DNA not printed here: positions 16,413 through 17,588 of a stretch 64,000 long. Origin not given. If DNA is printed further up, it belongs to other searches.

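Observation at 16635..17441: Duplicated intronless NADPH-dependent F420-reductase/COG2085-like gene is a horizontal-transfer candidate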

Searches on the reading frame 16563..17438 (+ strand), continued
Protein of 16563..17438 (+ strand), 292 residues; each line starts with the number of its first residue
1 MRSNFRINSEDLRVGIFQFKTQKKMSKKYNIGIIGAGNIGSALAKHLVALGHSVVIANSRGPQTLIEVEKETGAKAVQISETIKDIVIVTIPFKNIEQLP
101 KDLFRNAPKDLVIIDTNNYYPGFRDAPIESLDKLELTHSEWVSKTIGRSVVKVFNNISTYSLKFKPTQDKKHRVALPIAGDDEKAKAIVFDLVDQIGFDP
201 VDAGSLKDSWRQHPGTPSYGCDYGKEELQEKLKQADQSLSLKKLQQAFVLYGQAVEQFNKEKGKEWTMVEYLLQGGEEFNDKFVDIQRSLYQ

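Call 8: search_solved_structures(query=window:16635-17438:+, max_evalue=0.01, show_alignments=2)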
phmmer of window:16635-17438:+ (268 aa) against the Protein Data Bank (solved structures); distinct sequences matched with E-value up to 0.01: 16.
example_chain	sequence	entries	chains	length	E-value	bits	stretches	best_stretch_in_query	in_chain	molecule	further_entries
4huj_A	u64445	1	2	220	1.4e-17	67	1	7-185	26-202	Uncharacterized protein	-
2vns_A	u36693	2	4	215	1.3e-10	44.2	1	6-187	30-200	METALLOREDUCTASE STEAP3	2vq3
1jax_A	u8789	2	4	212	4.4e-10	42.5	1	11-186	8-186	conserved hypothetical protein | Coenzyme F420H2:NADP+ Oxidoreductase (FNO)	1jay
2yjz_A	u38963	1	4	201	7.3e-10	41.8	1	7-183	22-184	METALLOREDUCTASE STEAP4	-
6hcy_C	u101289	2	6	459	3.4e-09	39.6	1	3-183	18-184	Metalloreductase STEAP4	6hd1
9pgw_A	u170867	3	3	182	1.1e-06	31.3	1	4-185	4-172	Metalloreductase STEAP2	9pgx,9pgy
7tai_B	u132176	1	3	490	3.2e-05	26.5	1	3-185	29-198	Metalloreductase STEAP2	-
5je8_A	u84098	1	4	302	0.00022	23.8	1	6-101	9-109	3-hydroxyisobutyrate dehydrogenase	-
1vpd_A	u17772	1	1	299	0.0016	21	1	6-70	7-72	TARTRONATE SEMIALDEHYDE REDUCTASE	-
3jtm_A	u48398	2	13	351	0.0017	20.9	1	6-92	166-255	Formate dehydrogenase, mitochondrial | Formate dehydrogenase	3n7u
3naq_A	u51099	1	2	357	0.0018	20.8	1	6-92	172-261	Formate dehydrogenase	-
6bii_A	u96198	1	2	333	0.002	20.7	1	6-69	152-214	Glyoxylate reductase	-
5aov_A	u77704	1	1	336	0.0041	19.7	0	6-69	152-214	GLYOXYLATE REDUCTASE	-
3dtt_A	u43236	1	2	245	0.0064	19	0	6-47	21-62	NADP oxidoreductase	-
2raf_A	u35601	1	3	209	0.0077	18.7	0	56-184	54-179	Putative Dinucleotide-Binding Oxidoreductase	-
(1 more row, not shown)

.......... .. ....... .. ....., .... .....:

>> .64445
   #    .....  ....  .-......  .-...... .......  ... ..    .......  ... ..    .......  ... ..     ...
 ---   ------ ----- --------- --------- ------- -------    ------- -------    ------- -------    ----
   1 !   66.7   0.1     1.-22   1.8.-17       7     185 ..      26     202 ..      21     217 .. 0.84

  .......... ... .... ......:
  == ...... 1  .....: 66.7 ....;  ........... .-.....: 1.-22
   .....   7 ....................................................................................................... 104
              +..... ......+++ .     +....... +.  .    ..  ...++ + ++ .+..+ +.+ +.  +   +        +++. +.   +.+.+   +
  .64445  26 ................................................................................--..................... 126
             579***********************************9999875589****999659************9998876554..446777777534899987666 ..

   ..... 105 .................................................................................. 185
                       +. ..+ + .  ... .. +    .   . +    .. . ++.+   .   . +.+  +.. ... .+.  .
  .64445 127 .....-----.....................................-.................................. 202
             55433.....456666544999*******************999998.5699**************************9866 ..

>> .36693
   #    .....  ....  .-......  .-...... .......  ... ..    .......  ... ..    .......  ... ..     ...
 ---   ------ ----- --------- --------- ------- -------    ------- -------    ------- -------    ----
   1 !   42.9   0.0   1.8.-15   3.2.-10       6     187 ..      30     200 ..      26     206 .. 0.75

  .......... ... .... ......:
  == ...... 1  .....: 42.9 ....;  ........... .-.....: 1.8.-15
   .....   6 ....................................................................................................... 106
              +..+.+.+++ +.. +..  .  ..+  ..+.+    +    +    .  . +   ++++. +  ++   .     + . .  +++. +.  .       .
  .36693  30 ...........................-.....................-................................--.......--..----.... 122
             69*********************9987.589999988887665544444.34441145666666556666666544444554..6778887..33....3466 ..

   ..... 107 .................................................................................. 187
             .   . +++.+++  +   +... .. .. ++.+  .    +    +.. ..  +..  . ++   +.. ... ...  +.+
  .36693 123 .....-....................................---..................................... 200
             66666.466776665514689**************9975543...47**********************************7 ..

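Call 10: find_encoding_contigs(protein=P0001, flank=10000, max_places=6)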
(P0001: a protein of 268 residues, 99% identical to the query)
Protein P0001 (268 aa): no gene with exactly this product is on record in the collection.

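Call 14: find_encoding_contigs(protein=P0004, flank=8000, max_places=2)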
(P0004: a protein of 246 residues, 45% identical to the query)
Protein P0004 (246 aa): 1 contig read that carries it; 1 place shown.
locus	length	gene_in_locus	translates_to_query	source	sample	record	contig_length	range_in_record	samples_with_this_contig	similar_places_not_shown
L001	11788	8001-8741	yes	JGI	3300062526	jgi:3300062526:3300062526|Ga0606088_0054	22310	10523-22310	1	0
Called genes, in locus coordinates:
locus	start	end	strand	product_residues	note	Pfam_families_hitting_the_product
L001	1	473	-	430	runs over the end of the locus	PF05139:Erythro_esteras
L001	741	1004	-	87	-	-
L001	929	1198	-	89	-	-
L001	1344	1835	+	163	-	-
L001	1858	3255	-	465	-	PF07992:Pyr_redox_2, PF12831:FAD_oxidored (faint), PF13738:Pyr_redox_3, PF00070:Pyr_redox, PF02852:Pyr_redox_dim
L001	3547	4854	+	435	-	PF00622:SPRY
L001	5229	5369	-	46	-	-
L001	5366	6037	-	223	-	PF01661:Macro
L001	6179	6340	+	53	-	-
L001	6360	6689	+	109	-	-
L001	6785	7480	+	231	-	PF00928:Adap_comp_sub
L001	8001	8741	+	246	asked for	PF01408:GFO_IDH_MocA (weak), PF02826:2-Hacid_dh_C, PF03446:NAD_binding_2, PF03807:F420_oxidored, PF07991:KARI_N (weak)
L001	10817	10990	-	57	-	-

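Call 15: find_encoding_contigs(protein=P0108, flank=8000, max_places=2)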
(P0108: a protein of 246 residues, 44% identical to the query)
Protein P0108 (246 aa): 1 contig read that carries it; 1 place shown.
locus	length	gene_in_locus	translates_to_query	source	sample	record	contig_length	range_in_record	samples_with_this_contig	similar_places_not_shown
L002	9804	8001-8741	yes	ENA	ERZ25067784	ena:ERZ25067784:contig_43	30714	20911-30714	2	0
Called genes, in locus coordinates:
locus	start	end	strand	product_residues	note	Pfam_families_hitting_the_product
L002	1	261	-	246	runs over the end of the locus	-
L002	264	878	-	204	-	-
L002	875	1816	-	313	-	-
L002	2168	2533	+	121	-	PF04020:Phage_holin_4_2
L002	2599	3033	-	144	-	-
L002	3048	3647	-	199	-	PF02525:Flavodoxin_2, PF03358:FMN_red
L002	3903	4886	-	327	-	PF02230:Abhydrolase_2, PF00326:Peptidase_S9 (faint)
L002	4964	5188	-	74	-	-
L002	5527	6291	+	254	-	-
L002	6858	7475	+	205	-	PF00440:TetR_N, PF16925:TetR_C_13, PF21993:TetR_C_13_2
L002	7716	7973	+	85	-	-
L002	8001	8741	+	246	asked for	PF02826:2-Hacid_dh_C, PF03446:NAD_binding_2, PF03807:F420_oxidored, PF10727:Rossmann-like (weak)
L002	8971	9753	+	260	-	-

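Call 16: find_encoding_contigs(protein=P0002, flank=8000, max_places=2)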
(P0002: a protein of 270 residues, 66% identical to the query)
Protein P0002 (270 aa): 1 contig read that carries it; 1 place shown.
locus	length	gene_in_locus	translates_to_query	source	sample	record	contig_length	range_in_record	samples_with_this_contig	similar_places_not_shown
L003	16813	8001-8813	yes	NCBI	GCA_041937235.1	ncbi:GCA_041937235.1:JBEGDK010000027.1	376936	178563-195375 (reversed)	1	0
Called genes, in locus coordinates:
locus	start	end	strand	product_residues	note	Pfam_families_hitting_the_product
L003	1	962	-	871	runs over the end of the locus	PF24805:EIF3I, PF24814:WD40_Prp19, PF24817:WD40_WDHD1_1st, PF25174:Beta-prop_THOC3, PF23381:Beta-prop_IFT122_1st, PF25172:Beta-prop_WDR3_2nd, PF25175:Beta-prop_WDR5, PF23414:Beta-prop_EML_2, +13 more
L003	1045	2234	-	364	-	-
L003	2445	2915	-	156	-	-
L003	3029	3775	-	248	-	PF00536:SAM_1 (weak)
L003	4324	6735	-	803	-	-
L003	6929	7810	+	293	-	PF12937:F-box-like (faint)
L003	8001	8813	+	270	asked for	PF01488:Shikimate_DH (weak), PF02826:2-Hacid_dh_C (weak), PF03446:NAD_binding_2, PF03807:F420_oxidored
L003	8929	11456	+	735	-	PF11768:Frtz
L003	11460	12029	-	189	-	PF04191:PEMT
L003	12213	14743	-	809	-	PF00211:Guanylate_cyc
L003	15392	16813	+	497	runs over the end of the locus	PF01384:PHO4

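Call 17: find_encoding_contigs(protein=P0003, flank=8000, max_places=2)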
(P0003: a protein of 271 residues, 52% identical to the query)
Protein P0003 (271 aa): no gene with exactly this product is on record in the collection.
